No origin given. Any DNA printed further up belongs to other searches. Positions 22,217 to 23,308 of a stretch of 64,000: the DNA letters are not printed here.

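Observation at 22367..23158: GctB-like subunit with the catalytic glutamate replaced by Leu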

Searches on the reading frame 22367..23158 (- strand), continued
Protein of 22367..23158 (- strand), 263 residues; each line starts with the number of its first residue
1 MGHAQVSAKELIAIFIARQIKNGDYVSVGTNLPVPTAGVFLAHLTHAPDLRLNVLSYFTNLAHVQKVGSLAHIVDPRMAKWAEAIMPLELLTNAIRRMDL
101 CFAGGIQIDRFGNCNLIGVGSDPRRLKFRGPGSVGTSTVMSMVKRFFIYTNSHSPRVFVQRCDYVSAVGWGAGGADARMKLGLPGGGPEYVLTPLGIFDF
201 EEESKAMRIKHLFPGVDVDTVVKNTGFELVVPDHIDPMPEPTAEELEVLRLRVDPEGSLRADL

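Call 15: find_encoding_contigs(protein=P0067, flank=8000, max_places=2)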
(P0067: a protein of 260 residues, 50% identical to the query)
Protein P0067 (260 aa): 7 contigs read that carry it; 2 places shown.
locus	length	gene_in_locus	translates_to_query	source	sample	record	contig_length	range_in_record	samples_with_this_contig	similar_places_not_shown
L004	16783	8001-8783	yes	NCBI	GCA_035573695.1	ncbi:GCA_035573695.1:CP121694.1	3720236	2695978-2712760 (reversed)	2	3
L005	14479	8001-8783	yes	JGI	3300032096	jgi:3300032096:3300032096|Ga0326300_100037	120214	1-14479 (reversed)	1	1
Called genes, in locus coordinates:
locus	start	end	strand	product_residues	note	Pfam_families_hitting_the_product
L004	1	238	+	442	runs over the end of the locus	PF02667:SCFA_trans, PF03606:DcuC (weak)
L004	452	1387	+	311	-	PF00892:EamA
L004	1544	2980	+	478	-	PF00989:PAS, PF08448:PAS_4 (weak), PF13426:PAS_9, PF00158:Sigma54_activat, PF01078:Mg_chelatase (faint), PF14532:Sigma54_activ_2, PF25601:AAA_lid_14, PF02954:HTH_8 (weak), +1 more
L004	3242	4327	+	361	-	PF03480:DctP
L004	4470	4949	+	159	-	PF04290:DctQ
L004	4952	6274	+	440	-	PF06808:DctM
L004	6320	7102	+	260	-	PF00378:ECH_1, PF16113:ECH_2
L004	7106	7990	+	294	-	PF01144:CoA_trans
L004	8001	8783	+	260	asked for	PF01144:CoA_trans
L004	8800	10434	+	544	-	PF01642:MM_CoA_mutase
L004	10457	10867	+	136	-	PF02310:B12-binding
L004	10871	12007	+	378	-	PF08442:ATP-grasp_2, PF13549:ATP-grasp_5, PF24948:Citrate_synth_N, PF00549:Ligase_CoA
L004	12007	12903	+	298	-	PF02629:CoA_binding, PF13380:CoA_binding_2 (weak), PF13607:Succ_CoA_lig, PF00549:Ligase_CoA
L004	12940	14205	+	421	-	PF07690:MFS_1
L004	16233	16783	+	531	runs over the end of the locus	PF00496:SBP_bac_5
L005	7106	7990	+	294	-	PF01144:CoA_trans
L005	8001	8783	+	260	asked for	PF01144:CoA_trans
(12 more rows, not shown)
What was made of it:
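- L004 (crotonase, alpha, beta, mutase, SucCD) mirrors the sbm/ygfDGH logic (call 15).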

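Call 22: find_related_loci(query=A1, collection=genome_contigs, flank=10000)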
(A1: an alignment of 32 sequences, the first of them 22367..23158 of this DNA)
Query A1 (263 aa) in genome_contigs; peptide patterns used: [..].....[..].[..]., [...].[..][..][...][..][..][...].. (x = any residue, [..] = any of these).
302 stretches matched a pattern; 260 encode a relative of the query (tblastn E <= 1e-3); the best 80 are kept; 80 distinct loci.
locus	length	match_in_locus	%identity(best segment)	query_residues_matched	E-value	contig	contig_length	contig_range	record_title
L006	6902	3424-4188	66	6-260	6e-121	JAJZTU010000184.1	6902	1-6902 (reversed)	MAG: Bacillota bacterium isolate SKS3.bin89 NODE_18705_length_6902_cov_2.261845, whole genome shotgun sequence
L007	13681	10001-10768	64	5-260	6e-115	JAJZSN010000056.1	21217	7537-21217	MAG: Bacillota bacterium isolate SKS3.bin3 NODE_3740_length_21217_cov_2.086439, whole genome shotgun sequence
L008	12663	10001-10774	62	3-260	2e-113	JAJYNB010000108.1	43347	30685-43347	MAG: Bacillota bacterium isolate DBS2-4.bin25 NODE_1358_length_43347_cov_1.31099, whole genome shotgun sequence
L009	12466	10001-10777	59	2-260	2e-106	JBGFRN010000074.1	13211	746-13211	MAG: Bacillota bacterium isolate BA1A45.2019.Bin.119 NODE_5298_length_13211_cov_1.489381, whole genome shotgun sequence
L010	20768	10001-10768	60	5-260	4e-105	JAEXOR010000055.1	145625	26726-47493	MAG: Bacillota bacterium isolate OH_HBrB_152 k127_1609201, whole genome shotgun sequence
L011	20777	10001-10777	57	4-262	7e-105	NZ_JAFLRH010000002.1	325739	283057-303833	Paradesulfitobacterium ferrireducens strain PLL0 L1_ctg0002, whole genome shotgun sequence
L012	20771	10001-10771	57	4-261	6e-102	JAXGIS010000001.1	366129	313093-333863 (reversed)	MAG: Thermoleophilia bacterium isolate AnMBR.bin144 bin144_1, whole genome shotgun sequence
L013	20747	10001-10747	59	10-259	2e-99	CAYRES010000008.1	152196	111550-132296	MAG TPA_asm: uncultured Gaiellales bacterium isolate SRP241326_co1_353 genome assembly, contig: NODE_172_length_152196_c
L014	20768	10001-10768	58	5-260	1e-99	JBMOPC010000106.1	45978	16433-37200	MAG: Bacillota bacterium isolate Betzabe_MAG118 MAG118_106, whole genome shotgun sequence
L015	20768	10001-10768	57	4-260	2e-98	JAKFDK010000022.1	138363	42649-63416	MAG: Clostridia bacterium isolate LC045 contig-124_58, whole genome shotgun sequence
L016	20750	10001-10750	57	10-260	1e-97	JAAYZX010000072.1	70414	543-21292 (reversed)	MAG: Actinomycetota bacterium isolate AS06rmzACSIP_363 431282_AS06, whole genome shotgun sequence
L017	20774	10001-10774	53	4-259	2e-86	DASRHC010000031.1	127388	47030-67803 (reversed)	MAG TPA_asm: Candidatus Methylomirabilota bacterium isolate SMAG_U10074 k141_549612, whole genome shotgun sequence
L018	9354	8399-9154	50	7-260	1e-85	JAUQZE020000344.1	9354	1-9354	MAG: Candidatus Freyarchaeota archaeon isolate SQRJ_82 k255_759407, whole genome shotgun sequence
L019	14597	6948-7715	52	7-260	4e-85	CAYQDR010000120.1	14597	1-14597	MAG TPA_asm: uncultured bacterium isolate binchicken_co21_484 genome assembly, contig: NODE_2681_length_14597_cov_14.223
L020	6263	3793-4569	52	4-260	6e-85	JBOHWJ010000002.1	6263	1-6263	MAG: Candidatus Binataceae bacterium isolate TC-S_metawrap_bin.57 k127_3781107, whole genome shotgun sequence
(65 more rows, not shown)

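Call 27: find_encoding_contigs(protein=P0036, flank=10000, max_places=1)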
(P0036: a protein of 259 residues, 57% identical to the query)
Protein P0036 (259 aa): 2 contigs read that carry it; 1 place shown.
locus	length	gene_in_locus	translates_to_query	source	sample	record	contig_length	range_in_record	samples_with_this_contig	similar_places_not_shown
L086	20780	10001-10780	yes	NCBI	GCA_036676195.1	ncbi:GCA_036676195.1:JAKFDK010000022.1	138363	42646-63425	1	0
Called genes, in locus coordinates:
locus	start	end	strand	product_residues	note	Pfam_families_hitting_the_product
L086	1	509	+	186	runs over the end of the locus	-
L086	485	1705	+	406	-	-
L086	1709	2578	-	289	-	PF13714:PEP_mutase, PF00463:ICL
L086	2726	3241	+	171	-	PF04978:MST, PF05163:DinB (weak), PF12867:DinB_2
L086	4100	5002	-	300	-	PF05448:AXE1 (faint), PF02129:Peptidase_S15 (weak), PF20434:BD-FAE, PF00561:Abhydrolase_1 (weak), PF12146:Hydrolase_4 (faint), PF00326:Peptidase_S9, PF01738:DLH (weak), PF08840:BAAT_C (faint)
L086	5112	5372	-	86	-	-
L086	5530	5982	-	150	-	-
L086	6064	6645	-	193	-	PF02589:LUD_dom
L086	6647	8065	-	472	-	PF02589:LUD_dom, PF13187:Fer4_9 (faint), PF00037:Fer4 (faint), PF12797:Fer4_2 (faint), PF13183:Fer4_8, PF13237:Fer4_10 (weak), PF13534:Fer4_17, PF11870:LutB_C (weak), +3 more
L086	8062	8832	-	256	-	PF02754:CCG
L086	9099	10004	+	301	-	PF01144:CoA_trans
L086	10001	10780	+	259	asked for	PF01144:CoA_trans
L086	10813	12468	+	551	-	PF01642:MM_CoA_mutase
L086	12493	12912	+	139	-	PF02310:B12-binding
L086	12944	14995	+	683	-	PF05378:Hydant_A_N, PF01968:Hydantoinase_A, PF19278:Hydant_A_C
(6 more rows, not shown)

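Call 28: find_encoding_contigs(protein=P0011, flank=10000, max_places=2)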
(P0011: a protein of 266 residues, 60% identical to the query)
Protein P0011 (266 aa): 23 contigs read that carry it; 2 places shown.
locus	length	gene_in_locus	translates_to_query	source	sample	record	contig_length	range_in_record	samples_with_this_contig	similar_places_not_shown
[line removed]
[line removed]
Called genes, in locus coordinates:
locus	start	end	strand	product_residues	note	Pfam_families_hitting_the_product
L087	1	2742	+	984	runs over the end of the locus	PF22548:AEP-TOTE, PF00176:SNF2-rel_dom (faint), PF00270:DEAD, PF04851:ResIII, PF00271:Helicase_C (weak), PF13091:PLDc_2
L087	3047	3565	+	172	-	-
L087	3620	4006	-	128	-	PF15919:HicB_lk_antitox (weak)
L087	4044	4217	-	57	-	PF07927:HicA_toxin (weak)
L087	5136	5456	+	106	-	PF02426:MIase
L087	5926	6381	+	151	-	PF13463:HTH_27 (faint), PF01047:MarR, PF12802:MarR_2, PF13412:HTH_24 (weak), PF09339:HTH_IclR (faint)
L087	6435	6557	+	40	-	-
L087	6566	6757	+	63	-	-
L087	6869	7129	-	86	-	-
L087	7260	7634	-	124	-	-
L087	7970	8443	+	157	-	-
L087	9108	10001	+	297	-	PF01144:CoA_trans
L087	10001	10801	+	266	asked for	PF01144:CoA_trans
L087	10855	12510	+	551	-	PF01642:MM_CoA_mutase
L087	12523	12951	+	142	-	PF02310:B12-binding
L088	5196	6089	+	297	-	PF01144:CoA_trans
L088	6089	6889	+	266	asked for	PF01144:CoA_trans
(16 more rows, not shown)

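Call 29: find_encoding_contigs(protein=P0002, flank=10000, max_places=2)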
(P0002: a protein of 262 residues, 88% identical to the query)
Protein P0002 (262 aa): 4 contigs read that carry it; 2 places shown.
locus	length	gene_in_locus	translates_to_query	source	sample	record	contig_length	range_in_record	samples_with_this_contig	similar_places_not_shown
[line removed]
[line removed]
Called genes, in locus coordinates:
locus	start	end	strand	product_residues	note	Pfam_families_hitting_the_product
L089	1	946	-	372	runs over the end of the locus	-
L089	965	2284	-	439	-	PF01654:Cyt_bd_oxida_I, PF13442:Cytochrome_CBB3 (weak)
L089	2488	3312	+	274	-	PF01243:PNPOx_N, PF00571:CBS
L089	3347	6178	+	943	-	PF00111:Fer2, PF01799:Fer2_2, PF01315:Ald_Xan_dh_C, PF02738:MoCoBD_1, PF20256:MoCoBD_2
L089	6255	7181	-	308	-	PF00586:AIRS, PF02769:AIRS_C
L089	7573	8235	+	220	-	PF00440:TetR_N, PF13305:TetR_C_33 (weak)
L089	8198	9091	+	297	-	PF02737:3HCDH_N, PF03446:NAD_binding_2 (weak), PF00725:3HCDH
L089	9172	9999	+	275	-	PF01144:CoA_trans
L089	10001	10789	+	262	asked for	PF01144:CoA_trans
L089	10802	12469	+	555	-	PF01642:MM_CoA_mutase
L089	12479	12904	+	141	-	PF02310:B12-binding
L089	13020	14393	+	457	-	PF00291:PALP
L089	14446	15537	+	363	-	PF00155:Aminotran_1_2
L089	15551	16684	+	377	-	PF01071:GARS_A (weak), PF08442:ATP-grasp_2, PF13549:ATP-grasp_5, PF24948:Citrate_synth_N, PF00549:Ligase_CoA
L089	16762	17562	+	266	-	PF02629:CoA_binding, PF13380:CoA_binding_2 (faint), PF00549:Ligase_CoA, PF13607:Succ_CoA_lig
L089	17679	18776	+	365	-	PF00266:Aminotran_5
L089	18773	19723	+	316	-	PF00389:2-Hacid_dh, PF02826:2-Hacid_dh_C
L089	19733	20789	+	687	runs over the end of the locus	PF05378:Hydant_A_N, PF01968:Hydantoinase_A, PF19278:Hydant_A_C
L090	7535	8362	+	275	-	PF01144:CoA_trans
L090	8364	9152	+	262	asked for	PF01144:CoA_trans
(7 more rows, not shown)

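Call 35: search_protein_families(library=pfam, proteins=[L010:99-812:+, L010:874-2979:+, L010:2976-4748:+, L010:4761-6320:+, L010:6571-8478:+, L010:8641-9045:+, L010:12951-13823:+, L010:13802-14329:+, L010:14326-16635:+, L010:18224-19714:+])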
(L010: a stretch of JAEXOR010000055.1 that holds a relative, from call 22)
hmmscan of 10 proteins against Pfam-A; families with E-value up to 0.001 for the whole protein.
L010:99-812:+ (237 aa): 1 family
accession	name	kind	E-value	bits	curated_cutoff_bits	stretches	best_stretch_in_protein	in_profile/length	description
PF01642.28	MM_CoA_mutase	-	3.9e-71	240.6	22.1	1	1-229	287-512/512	Methylmalonyl-CoA mutase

L010:874-2979:+ (701 aa): 3 families
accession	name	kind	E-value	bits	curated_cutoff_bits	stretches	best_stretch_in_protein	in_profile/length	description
PF01968.24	Hydantoinase_A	-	6.7e-91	305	22.9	1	206-493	1-290/291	Hydantoinase/oxoprolinase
PF05378.19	Hydant_A_N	-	2.2e-51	174.5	25.2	1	4-185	1-175/176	Hydantoinase/oxoprolinase N-terminal region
PF19278.4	Hydant_A_C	-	2.2e-16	60.2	21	1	510-681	14-185/193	Hydantoinase/oxoprolinase C-terminal domain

L010:2976-4748:+ (590 aa): 1 family
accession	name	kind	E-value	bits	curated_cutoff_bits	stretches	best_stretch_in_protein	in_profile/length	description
PF02538.19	Hydantoinase_B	-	2.5e-150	501.8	26.8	1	14-537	1-519/519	Hydantoinase B/oxoprolinase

L010:4761-6320:+ (519 aa): 3 families
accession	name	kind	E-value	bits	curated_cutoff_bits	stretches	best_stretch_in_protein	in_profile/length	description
PF01039.27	Carboxyl_trans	-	3.6e-187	623.3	22.3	1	33-517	3-493/493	Carboxyl transferase domain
PF03255.19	ACCA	-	5.5e-06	26.2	23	1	342-416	132-206/310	Acetyl co-enzyme A carboxylase carboxyltransferase-like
PF06833.16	MdcE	-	0.00038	20.7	32.7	0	357-443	27-113/196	Malonate decarboxylase gamma subunit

L010:6571-8478:+ (635 aa): 5 families
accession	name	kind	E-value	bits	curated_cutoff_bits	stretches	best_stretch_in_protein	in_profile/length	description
PF13556.12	HTH_30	-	5.1e-20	71.5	27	1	557-615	1-59/59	PucR C-terminal helix-turn-helix domain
PF17853.6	GGDEF_2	-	4.5e-13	49.9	24.5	1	367-504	2-115/116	GGDEF-like domain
PF13185.12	GAF_2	-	4.8e-11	43.5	28.6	1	39-183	3-136/136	GAF domain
PF01590.32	GAF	-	2.5e-07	31.7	22.4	1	41-182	3-133/133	GAF domain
PF13492.12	GAF_3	-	7.6e-07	30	27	1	44-184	6-129/129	GAF domain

L010:8641-9045:+ (134 aa): 1 family
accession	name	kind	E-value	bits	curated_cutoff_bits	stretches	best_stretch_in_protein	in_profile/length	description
PF02310.24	B12-binding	-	1.9e-25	89.5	32.1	1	5-120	2-120/121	B12 binding domain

L010:12951-13823:+ (290 aa): 2 families
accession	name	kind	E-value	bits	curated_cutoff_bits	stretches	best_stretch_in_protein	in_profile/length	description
PF00941.27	FAD_binding_5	-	2.8e-48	164.4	27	1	7-177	2-170/170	FAD binding domain in molybdopterin dehydrogenase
PF03450.22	CO_deh_flav_C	-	4.5e-23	81.7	25.5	1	187-283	5-101/102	CO dehydrogenase flavoprotein C-terminal domain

L010:13802-14329:+ (175 aa): 3 families
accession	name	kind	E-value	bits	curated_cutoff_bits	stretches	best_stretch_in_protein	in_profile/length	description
PF01799.25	Fer2_2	-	1.6e-34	118.3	30.3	1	90-162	1-74/75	[2Fe-2S] binding domain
PF13085.11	Fer2_3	-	5.1e-09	36.5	27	1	27-95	19-90/107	2Fe-2S iron-sulfur cluster binding domain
PF00111.32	Fer2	-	1.5e-08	34.9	21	1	23-79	2-75/77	2Fe-2S iron-sulfur cluster binding domain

L010:14326-16635:+ (769 aa): 3 families
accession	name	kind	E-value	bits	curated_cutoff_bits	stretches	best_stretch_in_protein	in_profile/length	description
PF02738.23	MoCoBD_1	-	8e-70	235.2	27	1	173-403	12-244/244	Molybdopterin cofactor-binding domain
PF20256.3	MoCoBD_2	-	2.1e-67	228.1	27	1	429-703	3-283/283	Molybdopterin cofactor-binding domain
PF01315.27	Ald_Xan_dh_C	-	5.4e-29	101.2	31.3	1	22-138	1-109/110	Aldehyde oxidase and xanthine dehydrogenase, a/b hammerhead domain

L010:18224-19714:+ (496 aa): 11 families
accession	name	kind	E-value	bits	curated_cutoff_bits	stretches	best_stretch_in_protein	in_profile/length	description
PF00158.32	Sigma54_activat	-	2.4e-69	232.8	20.2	1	182-349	2-168/168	Sigma-54 interaction domain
PF25601.1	AAA_lid_14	-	9.3e-22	77.1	27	1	354-421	1-69/87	AAA+ ATPase lid domain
PF14532.12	Sigma54_activ_2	-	1.6e-18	67.7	25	1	184-353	3-138/138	Sigma-54 interaction domain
PF18024.7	HTH_50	-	1.4e-10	41.2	27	1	444-490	3-49/50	Helix-turn-helix domain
PF13426.13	PAS_9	-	2.7e-10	40.9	27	1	47-139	2-103/103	PAS domain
PF00989.32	PAS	-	1.1e-07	32.3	22.6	1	39-92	4-64/113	PAS fold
PF08448.16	PAS_4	-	2.8e-07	31.2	23.1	1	44-139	3-107/110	PAS fold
PF07728.20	AAA_5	-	1.3e-05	25.7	22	1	205-324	2-123/139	AAA domain (dynein-related subfamily)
PF13188.13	PAS_8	-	5.1e-05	23.5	21.8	1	38-84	3-50/65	PAS domain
PF02954.25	HTH_8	-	0.00016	21.8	22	1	450-486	3-40/42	Bacterial regulatory protein, Fis family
PF07724.20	AAA_2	-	0.00018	22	27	1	203-331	4-132/166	AAA domain (Cdc48 subfamily)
